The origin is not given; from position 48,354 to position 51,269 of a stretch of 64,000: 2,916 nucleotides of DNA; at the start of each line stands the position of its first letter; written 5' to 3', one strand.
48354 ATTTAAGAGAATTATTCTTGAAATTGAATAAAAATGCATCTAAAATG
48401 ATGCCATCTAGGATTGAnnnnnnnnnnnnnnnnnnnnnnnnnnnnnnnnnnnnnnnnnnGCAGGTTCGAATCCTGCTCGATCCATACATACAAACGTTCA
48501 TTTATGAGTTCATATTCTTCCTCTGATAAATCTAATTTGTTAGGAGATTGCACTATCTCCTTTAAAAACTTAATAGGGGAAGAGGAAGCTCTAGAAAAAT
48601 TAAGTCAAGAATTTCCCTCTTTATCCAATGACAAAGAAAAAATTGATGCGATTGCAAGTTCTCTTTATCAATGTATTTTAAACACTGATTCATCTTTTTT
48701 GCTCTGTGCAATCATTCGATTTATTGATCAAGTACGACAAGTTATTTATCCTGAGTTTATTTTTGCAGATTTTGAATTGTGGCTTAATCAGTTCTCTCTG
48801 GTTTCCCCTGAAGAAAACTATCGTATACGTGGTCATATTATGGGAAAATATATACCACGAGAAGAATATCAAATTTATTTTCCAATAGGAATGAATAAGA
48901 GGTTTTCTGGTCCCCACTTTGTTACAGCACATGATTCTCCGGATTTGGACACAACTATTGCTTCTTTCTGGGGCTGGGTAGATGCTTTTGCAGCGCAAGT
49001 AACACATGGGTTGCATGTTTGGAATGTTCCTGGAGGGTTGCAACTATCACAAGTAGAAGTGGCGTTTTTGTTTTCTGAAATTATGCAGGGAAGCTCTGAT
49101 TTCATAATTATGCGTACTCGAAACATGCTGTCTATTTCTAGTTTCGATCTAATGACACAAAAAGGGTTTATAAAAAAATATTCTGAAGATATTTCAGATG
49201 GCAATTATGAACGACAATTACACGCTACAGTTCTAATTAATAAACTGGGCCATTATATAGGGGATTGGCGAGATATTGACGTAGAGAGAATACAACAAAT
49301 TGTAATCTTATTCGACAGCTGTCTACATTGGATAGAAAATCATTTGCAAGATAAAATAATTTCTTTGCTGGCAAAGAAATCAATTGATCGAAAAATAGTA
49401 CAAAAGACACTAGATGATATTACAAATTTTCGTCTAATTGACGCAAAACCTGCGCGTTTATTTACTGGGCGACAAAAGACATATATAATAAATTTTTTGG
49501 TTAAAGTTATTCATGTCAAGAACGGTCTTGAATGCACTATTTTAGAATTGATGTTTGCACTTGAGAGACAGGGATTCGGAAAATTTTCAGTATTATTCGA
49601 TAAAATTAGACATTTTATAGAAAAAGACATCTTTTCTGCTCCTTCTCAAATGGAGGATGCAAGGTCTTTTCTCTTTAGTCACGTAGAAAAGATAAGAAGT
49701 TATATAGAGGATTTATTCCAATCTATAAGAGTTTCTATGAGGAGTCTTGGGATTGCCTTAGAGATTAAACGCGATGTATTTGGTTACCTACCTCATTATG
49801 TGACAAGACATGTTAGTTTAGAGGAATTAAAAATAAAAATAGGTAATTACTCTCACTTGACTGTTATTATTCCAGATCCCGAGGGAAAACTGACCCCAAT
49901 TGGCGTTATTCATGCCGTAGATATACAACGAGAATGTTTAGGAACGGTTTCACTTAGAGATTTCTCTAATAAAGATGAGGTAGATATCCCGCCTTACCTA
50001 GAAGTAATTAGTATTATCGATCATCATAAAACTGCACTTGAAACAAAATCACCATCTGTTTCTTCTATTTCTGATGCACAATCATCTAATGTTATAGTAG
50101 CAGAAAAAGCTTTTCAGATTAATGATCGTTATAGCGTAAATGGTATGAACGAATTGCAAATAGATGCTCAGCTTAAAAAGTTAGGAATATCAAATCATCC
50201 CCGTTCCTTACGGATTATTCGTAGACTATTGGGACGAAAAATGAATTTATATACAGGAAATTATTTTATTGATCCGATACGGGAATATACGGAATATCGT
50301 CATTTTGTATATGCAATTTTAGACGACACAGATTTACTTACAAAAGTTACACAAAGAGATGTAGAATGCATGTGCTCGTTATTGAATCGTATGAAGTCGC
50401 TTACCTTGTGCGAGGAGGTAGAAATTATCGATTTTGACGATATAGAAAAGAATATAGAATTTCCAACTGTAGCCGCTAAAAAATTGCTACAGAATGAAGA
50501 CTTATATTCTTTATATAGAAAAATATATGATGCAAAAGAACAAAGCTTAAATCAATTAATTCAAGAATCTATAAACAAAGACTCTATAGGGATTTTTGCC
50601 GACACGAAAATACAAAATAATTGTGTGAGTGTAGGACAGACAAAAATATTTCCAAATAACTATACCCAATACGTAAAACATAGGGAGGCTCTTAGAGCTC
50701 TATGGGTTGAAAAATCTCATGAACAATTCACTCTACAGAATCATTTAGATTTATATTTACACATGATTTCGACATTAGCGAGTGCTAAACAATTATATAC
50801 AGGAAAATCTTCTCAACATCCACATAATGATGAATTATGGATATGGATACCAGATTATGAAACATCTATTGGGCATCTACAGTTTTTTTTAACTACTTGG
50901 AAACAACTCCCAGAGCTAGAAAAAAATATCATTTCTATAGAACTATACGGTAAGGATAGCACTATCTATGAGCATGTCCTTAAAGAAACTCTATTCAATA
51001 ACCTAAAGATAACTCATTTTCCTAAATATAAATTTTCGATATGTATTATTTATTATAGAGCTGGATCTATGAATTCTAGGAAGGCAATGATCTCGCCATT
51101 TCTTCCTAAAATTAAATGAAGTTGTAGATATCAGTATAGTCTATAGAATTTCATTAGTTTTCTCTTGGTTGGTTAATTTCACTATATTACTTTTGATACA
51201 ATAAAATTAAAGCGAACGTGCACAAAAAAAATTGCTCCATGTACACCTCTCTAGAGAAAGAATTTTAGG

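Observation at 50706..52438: Segmental duplication: pseudogenised copy of the DHH-gene 3' end plus a second, strongly diverged small membrane-protein gene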

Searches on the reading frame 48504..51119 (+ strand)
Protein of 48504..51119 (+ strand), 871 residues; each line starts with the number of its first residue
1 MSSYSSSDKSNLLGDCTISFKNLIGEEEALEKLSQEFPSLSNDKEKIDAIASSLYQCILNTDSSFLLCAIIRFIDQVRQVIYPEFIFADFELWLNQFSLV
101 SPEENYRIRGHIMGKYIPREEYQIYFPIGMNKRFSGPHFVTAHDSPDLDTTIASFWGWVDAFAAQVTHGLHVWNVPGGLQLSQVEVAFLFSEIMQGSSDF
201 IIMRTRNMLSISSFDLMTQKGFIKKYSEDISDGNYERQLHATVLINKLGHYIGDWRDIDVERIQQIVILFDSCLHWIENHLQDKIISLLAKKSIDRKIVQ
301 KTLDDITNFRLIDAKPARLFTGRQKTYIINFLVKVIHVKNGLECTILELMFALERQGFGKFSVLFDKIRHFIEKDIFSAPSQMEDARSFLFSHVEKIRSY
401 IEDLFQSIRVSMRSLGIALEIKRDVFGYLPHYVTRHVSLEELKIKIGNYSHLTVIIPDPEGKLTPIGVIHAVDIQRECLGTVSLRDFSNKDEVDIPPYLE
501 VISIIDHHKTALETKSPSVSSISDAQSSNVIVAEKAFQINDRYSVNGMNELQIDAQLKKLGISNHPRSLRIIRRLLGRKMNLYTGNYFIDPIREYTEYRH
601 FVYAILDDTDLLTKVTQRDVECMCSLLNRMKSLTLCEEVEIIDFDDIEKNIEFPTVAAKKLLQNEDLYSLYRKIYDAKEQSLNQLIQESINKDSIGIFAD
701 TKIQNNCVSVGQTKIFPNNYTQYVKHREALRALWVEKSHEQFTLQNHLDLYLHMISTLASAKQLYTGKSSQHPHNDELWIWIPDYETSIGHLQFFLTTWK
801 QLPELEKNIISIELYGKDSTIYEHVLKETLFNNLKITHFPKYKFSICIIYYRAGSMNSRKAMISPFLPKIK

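Call 7: search_protein_families(library=pfam, proteins=[window:48504-51119:+], max_evalue=0.1)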
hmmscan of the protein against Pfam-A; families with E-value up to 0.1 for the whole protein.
window:48504-51119:+ (871 aa): 0 families

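Call 23: find_related_loci(query=window:48504-51119:+, collection=genome_contigs, flank=6000)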
Query window:48504-51119:+ (871 aa) in genome_contigs; peptide patterns used: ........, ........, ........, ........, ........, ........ (x = any residue, [..] = any of these).
267 stretches matched a pattern; 177 encode a relative of the query (tblastn E <= 1e-3); the best 80 are kept; 80 distinct loci.
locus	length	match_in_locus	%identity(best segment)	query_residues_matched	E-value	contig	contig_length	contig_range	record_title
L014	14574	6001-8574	80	14-870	0e+0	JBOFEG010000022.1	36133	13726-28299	MAG: Chlamydiales bacterium isolate WFFMC_MAG_130 k139_1012422_flag=1_multi=7.9909_len=36133, whole genome shotgun seque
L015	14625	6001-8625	44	3-870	0e+0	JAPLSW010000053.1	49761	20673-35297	MAG: Chlamydiae bacterium isolate LacPavin_0419_WC53_MAG_41_8 LacPavin_0419_WC53_scaffold_330868, whole genome shotgun s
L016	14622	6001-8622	44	2-870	0e+0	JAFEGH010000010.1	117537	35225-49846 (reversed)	MAG: Verrucomicrobia bacterium isolate SZAS-12 LIN-97__10__length-117537, whole genome shotgun sequence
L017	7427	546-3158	44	6-871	0e+0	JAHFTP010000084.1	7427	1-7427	MAG: Chlamydiae bacterium isolate nzgw623 NODE_18364_length_7428_cov_3.058574, whole genome shotgun sequence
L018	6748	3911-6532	45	1-870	0e+0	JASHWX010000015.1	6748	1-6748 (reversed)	MAG: Candidatus Rhabdochlamydia sp. isolate JOPF242 JOPF_NEAR_contig_102559, whole genome shotgun sequence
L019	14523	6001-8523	45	34-870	0e+0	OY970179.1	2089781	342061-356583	MAG: uncultured Verrucomicrobiae bacterium isolate MFD05521.bin.c.1 genome assembly, chromosome: 1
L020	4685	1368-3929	44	28-870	0e+0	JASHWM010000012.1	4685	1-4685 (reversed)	MAG: Candidatus Rhabdochlamydia sp. isolate JOPF231 JOPF_NEAR_contig_72874, whole genome shotgun sequence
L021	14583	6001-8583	45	13-870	0e+0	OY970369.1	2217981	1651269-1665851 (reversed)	MAG: uncultured Chlamydiae bacterium isolate MFD06092.bin.1.176 genome assembly, chromosome: 1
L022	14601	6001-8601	44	9-870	0e+0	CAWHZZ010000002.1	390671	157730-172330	MAG: uncultured Verrucomicrobiae bacterium isolate MFD09495.bin.1.30 genome assembly, contig: contig_21377, whole genome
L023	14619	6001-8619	43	5-870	0e+0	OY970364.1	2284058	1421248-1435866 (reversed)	MAG: uncultured Verrucomicrobiae bacterium isolate MFD04463.bin.c.15 genome assembly, chromosome: 1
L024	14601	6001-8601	44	9-870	0e+0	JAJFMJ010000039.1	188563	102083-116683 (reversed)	MAG: Chlamydiae bacterium isolate OFTM45 OFTM45_38, whole genome shotgun sequence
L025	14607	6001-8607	43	7-870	0e+0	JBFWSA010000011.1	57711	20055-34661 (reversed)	MAG: Simkaniaceae bacterium isolate CA_2019_TPBF_219 NODE_3842_length_57711_cov_5.238521_TPBF, whole genome shotgun sequ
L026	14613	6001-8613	43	9-870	0e+0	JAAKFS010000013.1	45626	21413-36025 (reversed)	MAG: Chlamydiae bacterium isolate KR126_chlam_1 KR126chlam1_13, whole genome shotgun sequence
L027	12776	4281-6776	44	42-868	0e+0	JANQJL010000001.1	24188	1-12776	MAG: Simkaniaceae bacterium isolate PL25a_bin.114 k99_5547551, whole genome shotgun sequence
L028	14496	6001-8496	44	43-869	0e+0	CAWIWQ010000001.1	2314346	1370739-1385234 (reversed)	MAG: uncultured Verrucomicrobiae bacterium isolate MFD04944.bin.1.15 genome assembly, contig: contig_13454, whole genome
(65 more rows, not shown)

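Call 53: search_protein_families(library=ncbifam, proteins=[window:48504-51119:+], max_evalue=0.1)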
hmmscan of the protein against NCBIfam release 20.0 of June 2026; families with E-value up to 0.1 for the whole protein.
window:48504-51119:+ (871 aa): 1 family
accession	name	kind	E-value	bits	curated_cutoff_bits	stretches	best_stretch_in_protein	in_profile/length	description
NF003877.0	PRK05427.1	equivalog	0.03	13.8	283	1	481-541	69-127/308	manganese-dependent inorganic pyrophosphatase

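Call 86: search_solved_structures(query=window:48504-51119:+, max_evalue=1)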
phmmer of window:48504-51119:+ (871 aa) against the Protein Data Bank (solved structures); distinct sequences matched with E-value up to 1: 4.
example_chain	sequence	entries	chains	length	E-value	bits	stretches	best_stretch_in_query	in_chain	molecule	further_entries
1jc7_A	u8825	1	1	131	0.67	11.3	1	678-746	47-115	Agrin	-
3i70_A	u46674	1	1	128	0.69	11.2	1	678-746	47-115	Agrin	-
1jb3_A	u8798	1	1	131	0.7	11.2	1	678-746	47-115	Agrin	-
1pxu_A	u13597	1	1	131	0.7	11.2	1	678-746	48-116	agrin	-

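Call 92: find_related_loci(query=window:48504-51119:+, collection=metagenome_contigs, flank=4000)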
Query window:48504-51119:+ (871 aa) in metagenome_contigs; peptide patterns used: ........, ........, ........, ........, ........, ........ (x = any residue, [..] = any of these).
246 stretches matched a pattern; 99 encode a relative of the query (tblastn E <= 1e-3); the best 80 are kept; 80 distinct loci.
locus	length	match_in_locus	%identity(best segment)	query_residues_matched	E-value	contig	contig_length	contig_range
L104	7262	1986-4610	44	3-870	0e+0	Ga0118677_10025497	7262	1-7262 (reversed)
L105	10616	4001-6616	44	9-869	0e+0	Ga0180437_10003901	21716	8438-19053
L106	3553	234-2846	45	9-870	0e+0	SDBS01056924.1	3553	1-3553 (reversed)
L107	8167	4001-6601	44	9-869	0e+0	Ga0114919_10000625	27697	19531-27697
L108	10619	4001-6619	44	9-870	0e+0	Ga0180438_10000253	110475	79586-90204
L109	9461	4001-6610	43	9-869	0e+0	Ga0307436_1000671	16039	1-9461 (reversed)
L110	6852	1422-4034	43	9-870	0e+0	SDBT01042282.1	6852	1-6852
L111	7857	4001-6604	44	8-870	0e+0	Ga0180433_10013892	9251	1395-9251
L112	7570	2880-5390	46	42-870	0e+0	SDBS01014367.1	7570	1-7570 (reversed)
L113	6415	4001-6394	45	8-800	0e+0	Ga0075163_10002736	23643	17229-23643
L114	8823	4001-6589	44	13-870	0e+0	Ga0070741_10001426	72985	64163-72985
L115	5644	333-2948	43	5-869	0e+0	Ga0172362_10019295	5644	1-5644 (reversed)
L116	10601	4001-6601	44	9-869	0e+0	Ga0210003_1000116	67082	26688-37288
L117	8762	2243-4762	45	34-870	0e+0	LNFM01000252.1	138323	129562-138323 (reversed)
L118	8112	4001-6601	42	9-870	0e+0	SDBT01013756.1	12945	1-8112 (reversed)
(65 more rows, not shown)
